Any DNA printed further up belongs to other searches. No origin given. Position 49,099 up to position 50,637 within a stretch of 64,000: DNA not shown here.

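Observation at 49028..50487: Stand-alone octaheme cytochrome (class-I cyt c domain + 7-heme module) ATGA-coupled to a small membrane ORF that overlaps the convergent mscS 3' end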

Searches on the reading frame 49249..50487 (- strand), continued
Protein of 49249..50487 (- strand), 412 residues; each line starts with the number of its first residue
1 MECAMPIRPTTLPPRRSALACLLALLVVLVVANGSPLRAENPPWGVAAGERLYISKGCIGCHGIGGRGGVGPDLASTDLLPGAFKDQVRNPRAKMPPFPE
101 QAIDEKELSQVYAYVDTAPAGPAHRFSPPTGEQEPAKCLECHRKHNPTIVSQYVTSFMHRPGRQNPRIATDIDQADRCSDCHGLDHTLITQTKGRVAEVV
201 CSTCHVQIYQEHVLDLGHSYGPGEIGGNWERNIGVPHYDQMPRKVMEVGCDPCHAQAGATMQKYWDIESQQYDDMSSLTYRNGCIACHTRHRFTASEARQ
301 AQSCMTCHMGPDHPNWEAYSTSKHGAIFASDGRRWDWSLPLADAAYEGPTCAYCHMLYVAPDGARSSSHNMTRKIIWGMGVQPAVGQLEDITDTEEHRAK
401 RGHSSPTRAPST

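Call 15: search_solved_structures(query=P0002, max_evalue=0.001, show_alignments=5)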
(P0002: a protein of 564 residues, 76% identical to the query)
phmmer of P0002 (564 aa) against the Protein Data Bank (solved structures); distinct sequences matched with E-value up to 0.001: 9.
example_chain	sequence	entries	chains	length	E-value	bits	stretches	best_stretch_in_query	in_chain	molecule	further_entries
6h5l_A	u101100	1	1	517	2.7e-45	158.1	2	268-526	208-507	Similar to hydroxylamine oxidoreductase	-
4fas_A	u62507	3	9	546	5.9e-37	130.5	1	264-524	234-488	Hydroxylamine oxidoreductase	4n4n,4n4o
6m0p_A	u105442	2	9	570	7.8e-37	130.1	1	264-523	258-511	Aerobic hydroxylamine oxidoreductase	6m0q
1fgj_A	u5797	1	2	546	1.1e-36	129.7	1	264-524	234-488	HYDROXYLAMINE OXIDOREDUCTASE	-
4n4j_A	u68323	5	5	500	2.1e-34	122.1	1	266-525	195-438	hydroxylamine oxidoreductase | Similar to hydroxylamine oxidoreductase hao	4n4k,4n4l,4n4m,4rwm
6t5e_A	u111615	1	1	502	3.3e-30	108.2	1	266-525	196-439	Hydroxylamine oxidoreductase-like protein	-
6hif_G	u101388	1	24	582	3e-20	75.4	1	266-436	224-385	Hydrazine dehydrogenase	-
4qo5_A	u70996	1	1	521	5.9e-13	51.3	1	245-360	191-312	Hypothetical multiheme protein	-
1dii_C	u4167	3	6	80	3.3e-05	25.7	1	29-107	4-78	P-CRESOL METHYLHYDROXYLASE | 4-cresol dehydrogenase [hydroxylating] cytochrome c subunit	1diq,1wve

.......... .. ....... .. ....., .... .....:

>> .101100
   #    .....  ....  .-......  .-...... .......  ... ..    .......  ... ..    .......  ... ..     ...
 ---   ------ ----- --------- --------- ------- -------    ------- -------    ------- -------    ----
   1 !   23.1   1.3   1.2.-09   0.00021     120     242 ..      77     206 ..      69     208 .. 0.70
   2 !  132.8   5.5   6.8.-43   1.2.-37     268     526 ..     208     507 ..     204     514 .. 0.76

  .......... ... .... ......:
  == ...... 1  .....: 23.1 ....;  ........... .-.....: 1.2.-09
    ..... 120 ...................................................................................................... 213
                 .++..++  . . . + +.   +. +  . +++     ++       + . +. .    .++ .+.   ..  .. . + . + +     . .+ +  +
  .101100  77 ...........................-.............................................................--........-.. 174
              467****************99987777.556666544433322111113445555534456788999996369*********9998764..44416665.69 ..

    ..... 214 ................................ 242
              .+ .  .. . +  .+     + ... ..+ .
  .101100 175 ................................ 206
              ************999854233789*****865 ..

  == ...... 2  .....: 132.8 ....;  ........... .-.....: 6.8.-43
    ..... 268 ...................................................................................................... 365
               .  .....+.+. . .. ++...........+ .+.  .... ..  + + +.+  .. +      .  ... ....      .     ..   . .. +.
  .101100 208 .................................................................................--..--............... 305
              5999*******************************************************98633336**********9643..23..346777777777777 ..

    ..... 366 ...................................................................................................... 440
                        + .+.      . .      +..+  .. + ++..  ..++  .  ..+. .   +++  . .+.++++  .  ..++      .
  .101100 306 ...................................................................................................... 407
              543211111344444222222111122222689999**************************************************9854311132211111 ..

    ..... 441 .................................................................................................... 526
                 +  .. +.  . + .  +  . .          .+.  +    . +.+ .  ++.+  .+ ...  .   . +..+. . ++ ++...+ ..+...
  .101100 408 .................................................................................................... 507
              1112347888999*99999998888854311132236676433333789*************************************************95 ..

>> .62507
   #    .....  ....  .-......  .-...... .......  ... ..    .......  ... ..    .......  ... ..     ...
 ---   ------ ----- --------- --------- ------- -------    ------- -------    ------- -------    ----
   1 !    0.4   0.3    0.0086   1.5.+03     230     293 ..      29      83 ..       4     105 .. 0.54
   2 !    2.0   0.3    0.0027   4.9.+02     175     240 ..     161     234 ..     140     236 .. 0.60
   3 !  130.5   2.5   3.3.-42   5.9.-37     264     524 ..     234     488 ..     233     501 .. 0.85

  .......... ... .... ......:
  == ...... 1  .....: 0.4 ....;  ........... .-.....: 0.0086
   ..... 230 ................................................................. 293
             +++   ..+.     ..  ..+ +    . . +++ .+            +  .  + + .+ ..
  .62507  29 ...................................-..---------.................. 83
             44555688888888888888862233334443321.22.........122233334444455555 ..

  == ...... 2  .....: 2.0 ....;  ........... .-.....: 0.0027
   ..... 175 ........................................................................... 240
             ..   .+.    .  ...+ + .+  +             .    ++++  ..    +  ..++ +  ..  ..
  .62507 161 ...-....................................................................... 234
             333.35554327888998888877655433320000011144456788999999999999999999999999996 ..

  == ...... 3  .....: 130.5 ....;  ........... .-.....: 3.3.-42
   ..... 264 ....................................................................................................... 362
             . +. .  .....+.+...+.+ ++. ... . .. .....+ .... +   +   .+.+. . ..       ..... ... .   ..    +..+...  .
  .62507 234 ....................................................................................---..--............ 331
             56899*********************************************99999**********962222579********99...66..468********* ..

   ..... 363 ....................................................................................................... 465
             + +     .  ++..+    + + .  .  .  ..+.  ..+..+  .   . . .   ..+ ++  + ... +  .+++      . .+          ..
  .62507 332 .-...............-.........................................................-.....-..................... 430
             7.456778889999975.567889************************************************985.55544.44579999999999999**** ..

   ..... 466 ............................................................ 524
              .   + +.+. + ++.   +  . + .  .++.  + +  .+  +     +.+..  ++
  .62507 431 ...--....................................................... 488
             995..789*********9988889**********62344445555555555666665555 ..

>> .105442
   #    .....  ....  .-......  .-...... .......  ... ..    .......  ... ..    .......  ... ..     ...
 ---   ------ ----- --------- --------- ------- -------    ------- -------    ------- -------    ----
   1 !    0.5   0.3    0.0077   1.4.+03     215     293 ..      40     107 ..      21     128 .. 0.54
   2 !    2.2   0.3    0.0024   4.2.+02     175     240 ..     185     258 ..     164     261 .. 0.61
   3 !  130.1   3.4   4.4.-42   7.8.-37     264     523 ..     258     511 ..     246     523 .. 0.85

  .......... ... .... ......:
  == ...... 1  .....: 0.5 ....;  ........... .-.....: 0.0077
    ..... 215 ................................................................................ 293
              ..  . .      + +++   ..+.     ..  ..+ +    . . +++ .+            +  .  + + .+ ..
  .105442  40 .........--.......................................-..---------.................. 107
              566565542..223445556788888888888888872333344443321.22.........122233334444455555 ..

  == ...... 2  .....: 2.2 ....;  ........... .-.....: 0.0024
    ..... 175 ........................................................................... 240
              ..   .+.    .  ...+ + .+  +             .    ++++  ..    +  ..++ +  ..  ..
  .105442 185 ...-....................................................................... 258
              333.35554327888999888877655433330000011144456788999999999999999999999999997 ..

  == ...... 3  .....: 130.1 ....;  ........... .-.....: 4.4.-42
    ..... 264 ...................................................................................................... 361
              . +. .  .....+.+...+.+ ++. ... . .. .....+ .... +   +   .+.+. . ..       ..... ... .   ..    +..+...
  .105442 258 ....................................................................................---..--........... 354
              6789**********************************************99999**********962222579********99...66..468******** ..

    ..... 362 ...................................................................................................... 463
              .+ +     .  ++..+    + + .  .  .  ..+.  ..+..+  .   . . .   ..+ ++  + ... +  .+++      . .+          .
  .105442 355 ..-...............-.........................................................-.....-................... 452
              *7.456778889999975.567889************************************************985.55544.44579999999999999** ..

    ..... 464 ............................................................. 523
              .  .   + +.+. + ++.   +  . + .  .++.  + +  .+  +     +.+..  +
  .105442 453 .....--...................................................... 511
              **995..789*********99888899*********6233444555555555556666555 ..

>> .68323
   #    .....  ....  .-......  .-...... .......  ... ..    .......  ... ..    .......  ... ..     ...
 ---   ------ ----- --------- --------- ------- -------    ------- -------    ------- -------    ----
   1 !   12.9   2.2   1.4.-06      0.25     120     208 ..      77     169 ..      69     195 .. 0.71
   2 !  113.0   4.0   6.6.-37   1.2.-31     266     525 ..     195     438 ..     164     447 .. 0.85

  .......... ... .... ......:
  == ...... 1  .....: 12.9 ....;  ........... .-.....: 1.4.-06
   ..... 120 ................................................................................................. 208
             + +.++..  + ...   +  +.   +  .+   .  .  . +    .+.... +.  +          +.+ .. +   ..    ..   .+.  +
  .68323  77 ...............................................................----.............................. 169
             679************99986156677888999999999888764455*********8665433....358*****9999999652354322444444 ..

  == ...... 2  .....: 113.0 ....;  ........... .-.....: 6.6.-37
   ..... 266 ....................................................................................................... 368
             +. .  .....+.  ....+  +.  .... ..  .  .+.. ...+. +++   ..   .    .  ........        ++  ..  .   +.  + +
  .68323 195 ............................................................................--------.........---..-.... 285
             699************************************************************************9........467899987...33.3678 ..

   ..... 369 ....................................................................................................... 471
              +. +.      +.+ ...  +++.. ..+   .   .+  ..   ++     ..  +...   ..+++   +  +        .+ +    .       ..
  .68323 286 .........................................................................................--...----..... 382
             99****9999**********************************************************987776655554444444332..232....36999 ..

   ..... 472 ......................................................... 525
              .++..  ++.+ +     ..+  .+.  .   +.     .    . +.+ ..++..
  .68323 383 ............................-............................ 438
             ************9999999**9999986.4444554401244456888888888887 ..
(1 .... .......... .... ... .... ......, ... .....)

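Call 19: find_related_loci(query=A1, collection=genome_contigs, flank=4000)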
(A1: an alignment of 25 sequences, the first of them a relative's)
Query A1 (564 aa) in genome_contigs; peptide patterns used: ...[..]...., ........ (x = any residue, [..] = any of these).
301 stretches matched a pattern; 261 encode a relative of the query (tblastn E <= 1e-3); the best 80 are kept; 79 distinct loci.
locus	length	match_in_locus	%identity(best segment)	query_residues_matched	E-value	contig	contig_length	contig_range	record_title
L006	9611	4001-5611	66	29-564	0e+0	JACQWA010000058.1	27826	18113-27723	MAG: Candidatus Rokuibacteriota bacterium isolate NC_groundwater_1477_Ag_S-0.65um_67_43 S_p65_S5_coassembly_k141_659218,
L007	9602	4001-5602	66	31-564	0e+0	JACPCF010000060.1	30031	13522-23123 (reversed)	MAG: Candidatus Rokuibacteriota bacterium isolate NC_groundwater_276_Ag_S-0.2um_68_12 S5_GD2017_2_S2_scaffold_1044, whol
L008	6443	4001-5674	64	8-564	0e+0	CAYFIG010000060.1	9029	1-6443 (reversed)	MAG TPA_asm: uncultured bacterium isolate ERP013524_co1_26 genome assembly, contig: NODE_1718_length_9029_cov_3.936037,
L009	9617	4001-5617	66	26-564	0e+0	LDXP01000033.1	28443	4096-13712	MAG: Candidatus Rokubacteria bacterium CSP1-6 XU13_C0033, whole genome shotgun sequence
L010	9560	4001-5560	66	36-552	0e+0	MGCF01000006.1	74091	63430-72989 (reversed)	MAG: Candidatus Rokubacteria bacterium RIFCSPLOWO2_02_FULL_73_56 rifcsplowo2_02_scaffold_1103, whole genome shotgun sequ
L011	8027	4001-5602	66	32-564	0e+0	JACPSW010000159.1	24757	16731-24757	MAG: Candidatus Rokuibacteriota bacterium isolate NC_groundwater_716_Ag_S-0.2um_69_13 S36_SO-2_scaffold_578877, whole ge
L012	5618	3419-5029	64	29-564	0e+0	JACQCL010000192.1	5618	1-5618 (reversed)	MAG: Candidatus Rokuibacteriota bacterium isolate NC_groundwater_967_Pr1_S-0.2um_66_23 Montesol18-Sp2_coassembly_scaffol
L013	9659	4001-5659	60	7-557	0e+0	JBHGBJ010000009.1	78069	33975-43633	MAG: Thermodesulfobacteriota bacterium isolate SBS.BIN.12 SBSBIN12_contig_9, whole genome shotgun sequence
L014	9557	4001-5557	66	29-544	0e+0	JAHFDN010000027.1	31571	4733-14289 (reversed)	MAG: Candidatus Rokuibacteriota bacterium isolate nzgw246 NODE_288_length_31572_cov_5.359353, whole genome shotgun seque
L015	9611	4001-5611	62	31-564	0e+0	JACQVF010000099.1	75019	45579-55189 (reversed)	MAG: Gemmatimonadetes bacterium isolate NC_groundwater_1456_Ag_S-0.65um_69_46 S_p65_S5_coassembly_k141_4815704, whole ge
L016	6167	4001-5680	59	7-563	0e+0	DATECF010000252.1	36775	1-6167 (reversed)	MAG TPA_asm: Gemmatimonadales bacterium isolate SMAG_U8264 k141_3289199, whole genome shotgun sequence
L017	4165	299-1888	62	31-557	0e+0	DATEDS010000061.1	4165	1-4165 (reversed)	MAG TPA_asm: Gemmatimonadota bacterium isolate SMAG_U8713 k141_750027, whole genome shotgun sequence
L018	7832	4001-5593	61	33-559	0e+0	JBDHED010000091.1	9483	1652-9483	MAG: Gemmatimonadota bacterium isolate M8-44_Bin_140 M8-44_Bin_140_scaffold_36423, whole genome shotgun sequence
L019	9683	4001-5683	60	6-559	0e+0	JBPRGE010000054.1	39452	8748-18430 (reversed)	MAG: Candidatus Longimicrobiales bacterium M2_2A_002 megahit_183707, whole genome shotgun sequence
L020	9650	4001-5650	59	9-557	0e+0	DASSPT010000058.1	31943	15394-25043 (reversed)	MAG TPA_asm: Gemmatimonadota bacterium isolate SMAG_U1285 k141_585864, whole genome shotgun sequence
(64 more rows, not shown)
